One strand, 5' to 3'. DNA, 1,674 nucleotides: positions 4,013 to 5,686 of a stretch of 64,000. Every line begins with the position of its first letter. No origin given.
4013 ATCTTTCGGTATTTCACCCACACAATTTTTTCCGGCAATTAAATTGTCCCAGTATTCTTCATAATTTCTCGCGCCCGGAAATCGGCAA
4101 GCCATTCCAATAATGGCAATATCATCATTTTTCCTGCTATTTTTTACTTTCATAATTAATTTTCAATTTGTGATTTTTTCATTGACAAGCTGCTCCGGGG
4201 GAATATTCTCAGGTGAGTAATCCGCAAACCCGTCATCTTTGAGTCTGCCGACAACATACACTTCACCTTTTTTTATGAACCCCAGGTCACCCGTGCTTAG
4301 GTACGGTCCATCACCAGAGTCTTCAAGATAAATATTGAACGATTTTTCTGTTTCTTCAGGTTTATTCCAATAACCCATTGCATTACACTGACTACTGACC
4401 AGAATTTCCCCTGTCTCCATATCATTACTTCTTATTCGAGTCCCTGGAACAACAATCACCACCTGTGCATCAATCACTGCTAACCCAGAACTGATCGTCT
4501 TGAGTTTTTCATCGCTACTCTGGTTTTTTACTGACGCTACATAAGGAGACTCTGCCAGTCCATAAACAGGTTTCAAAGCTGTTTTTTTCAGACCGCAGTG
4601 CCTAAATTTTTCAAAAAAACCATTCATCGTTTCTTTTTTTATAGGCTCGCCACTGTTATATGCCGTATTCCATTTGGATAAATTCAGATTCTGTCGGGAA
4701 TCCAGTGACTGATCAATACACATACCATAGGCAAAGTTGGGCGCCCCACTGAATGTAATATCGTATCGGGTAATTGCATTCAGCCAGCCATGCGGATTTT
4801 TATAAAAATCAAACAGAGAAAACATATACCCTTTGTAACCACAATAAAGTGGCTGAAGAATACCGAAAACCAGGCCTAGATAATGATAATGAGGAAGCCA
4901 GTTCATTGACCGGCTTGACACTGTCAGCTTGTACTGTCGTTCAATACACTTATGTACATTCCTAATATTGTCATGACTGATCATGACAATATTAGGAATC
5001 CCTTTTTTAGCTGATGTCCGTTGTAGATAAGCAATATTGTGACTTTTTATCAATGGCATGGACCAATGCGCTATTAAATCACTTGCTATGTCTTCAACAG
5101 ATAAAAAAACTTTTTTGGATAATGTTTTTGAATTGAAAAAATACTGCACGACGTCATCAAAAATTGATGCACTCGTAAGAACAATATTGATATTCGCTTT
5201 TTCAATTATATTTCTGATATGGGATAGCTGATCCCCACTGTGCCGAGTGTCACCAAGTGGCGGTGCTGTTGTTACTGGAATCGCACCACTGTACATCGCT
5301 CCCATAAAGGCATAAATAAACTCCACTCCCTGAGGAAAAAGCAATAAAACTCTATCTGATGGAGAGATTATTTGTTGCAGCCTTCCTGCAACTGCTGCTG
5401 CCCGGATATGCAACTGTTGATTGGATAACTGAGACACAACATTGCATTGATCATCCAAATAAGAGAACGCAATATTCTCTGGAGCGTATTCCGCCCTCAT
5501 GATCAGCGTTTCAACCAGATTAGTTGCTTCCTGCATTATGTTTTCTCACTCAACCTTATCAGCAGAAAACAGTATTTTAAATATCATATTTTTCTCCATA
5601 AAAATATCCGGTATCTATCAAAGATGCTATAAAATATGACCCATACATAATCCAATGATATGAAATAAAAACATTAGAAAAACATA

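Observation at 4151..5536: FAAL-like starter enzyme is hinge-truncated, has a degenerate P-loop, and is in frame with the PKS across a single TGA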

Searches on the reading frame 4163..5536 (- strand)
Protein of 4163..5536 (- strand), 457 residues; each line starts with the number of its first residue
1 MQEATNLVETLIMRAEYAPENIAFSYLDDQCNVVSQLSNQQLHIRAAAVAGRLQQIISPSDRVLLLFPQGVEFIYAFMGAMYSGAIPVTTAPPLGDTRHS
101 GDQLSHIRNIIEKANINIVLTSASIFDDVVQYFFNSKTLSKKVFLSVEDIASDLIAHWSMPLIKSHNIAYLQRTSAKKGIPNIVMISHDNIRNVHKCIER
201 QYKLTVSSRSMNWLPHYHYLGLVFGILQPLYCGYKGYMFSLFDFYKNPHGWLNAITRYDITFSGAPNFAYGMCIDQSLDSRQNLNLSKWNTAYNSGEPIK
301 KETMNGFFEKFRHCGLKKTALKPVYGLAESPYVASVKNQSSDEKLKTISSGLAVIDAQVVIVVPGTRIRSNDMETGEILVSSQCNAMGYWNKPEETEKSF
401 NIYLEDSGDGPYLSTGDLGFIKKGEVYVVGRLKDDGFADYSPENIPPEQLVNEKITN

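Call 5: search_protein_families(library=pfam, proteins=[window:4163-5536:-], max_evalue=0.01)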
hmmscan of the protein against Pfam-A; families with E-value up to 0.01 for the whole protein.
window:4163-5536:- (457 aa): 1 family
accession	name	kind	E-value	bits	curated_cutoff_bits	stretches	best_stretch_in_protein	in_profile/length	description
PF00501.34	AMP-binding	-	7.7e-40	137.3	29.9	1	15-390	5-384/384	AMP-binding enzyme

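Call 6: search_solved_structures(query=window:4166-5536:-, show_alignments=3)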
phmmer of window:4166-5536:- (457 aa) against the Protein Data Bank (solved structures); distinct sequences matched with E-value up to 0.001: 69 (the best 60 are shown).
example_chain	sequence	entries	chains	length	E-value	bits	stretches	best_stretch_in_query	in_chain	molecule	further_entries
3kxw_A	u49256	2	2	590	4.5e-73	249.6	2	5-345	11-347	Saframycin Mx1 synthetase B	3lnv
7r7g_A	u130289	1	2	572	1.1e-68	235.2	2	5-346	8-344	Polyketide synthase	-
7r7f_A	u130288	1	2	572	1.5e-68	234.7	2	5-346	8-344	Polyketide synthase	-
7r7e_A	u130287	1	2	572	2.1e-68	234.2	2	5-342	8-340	Polyketide synthase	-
8hd4_A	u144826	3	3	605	1.7e-50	175.2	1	17-436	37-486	Long-chain-fatty-acid--AMP ligase FadD23 | Fatty-acid-CoA ligase FadD23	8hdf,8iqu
8hcz_A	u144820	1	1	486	2.4e-50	174.7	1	16-434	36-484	Long-chain-fatty-acid--AMP ligase FadD23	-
5d6j_A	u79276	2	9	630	1.5e-48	168.8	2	18-349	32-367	Acyl-CoA synthase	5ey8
5icr_A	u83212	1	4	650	1.7e-48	168.6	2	18-349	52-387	Acyl-CoA synthase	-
3e53_A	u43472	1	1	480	4.5e-48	167.2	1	15-431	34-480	FATTY-ACID-CoA LIGASE FADD28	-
5ey9_A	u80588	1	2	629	1.5e-47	165.5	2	3-335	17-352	Long-chain-fatty-acid--AMP ligase FadD32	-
5d6n_A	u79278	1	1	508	4.7e-47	163.9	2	18-349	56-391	Acyl-CoA synthase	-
3t5a_A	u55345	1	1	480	5.8e-47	163.6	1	15-431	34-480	Long-chain-fatty-acid--AMP ligase FadD28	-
5hm3_A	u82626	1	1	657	1.4e-46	162.3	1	5-335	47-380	Long-chain-fatty-acid--AMP ligase FadD32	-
7wua_A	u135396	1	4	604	4.1e-37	131.1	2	33-334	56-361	Acyl-CoA synthase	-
3pbk_A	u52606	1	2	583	3.4e-35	124.8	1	10-370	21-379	Fatty Acyl-Adenylate Ligase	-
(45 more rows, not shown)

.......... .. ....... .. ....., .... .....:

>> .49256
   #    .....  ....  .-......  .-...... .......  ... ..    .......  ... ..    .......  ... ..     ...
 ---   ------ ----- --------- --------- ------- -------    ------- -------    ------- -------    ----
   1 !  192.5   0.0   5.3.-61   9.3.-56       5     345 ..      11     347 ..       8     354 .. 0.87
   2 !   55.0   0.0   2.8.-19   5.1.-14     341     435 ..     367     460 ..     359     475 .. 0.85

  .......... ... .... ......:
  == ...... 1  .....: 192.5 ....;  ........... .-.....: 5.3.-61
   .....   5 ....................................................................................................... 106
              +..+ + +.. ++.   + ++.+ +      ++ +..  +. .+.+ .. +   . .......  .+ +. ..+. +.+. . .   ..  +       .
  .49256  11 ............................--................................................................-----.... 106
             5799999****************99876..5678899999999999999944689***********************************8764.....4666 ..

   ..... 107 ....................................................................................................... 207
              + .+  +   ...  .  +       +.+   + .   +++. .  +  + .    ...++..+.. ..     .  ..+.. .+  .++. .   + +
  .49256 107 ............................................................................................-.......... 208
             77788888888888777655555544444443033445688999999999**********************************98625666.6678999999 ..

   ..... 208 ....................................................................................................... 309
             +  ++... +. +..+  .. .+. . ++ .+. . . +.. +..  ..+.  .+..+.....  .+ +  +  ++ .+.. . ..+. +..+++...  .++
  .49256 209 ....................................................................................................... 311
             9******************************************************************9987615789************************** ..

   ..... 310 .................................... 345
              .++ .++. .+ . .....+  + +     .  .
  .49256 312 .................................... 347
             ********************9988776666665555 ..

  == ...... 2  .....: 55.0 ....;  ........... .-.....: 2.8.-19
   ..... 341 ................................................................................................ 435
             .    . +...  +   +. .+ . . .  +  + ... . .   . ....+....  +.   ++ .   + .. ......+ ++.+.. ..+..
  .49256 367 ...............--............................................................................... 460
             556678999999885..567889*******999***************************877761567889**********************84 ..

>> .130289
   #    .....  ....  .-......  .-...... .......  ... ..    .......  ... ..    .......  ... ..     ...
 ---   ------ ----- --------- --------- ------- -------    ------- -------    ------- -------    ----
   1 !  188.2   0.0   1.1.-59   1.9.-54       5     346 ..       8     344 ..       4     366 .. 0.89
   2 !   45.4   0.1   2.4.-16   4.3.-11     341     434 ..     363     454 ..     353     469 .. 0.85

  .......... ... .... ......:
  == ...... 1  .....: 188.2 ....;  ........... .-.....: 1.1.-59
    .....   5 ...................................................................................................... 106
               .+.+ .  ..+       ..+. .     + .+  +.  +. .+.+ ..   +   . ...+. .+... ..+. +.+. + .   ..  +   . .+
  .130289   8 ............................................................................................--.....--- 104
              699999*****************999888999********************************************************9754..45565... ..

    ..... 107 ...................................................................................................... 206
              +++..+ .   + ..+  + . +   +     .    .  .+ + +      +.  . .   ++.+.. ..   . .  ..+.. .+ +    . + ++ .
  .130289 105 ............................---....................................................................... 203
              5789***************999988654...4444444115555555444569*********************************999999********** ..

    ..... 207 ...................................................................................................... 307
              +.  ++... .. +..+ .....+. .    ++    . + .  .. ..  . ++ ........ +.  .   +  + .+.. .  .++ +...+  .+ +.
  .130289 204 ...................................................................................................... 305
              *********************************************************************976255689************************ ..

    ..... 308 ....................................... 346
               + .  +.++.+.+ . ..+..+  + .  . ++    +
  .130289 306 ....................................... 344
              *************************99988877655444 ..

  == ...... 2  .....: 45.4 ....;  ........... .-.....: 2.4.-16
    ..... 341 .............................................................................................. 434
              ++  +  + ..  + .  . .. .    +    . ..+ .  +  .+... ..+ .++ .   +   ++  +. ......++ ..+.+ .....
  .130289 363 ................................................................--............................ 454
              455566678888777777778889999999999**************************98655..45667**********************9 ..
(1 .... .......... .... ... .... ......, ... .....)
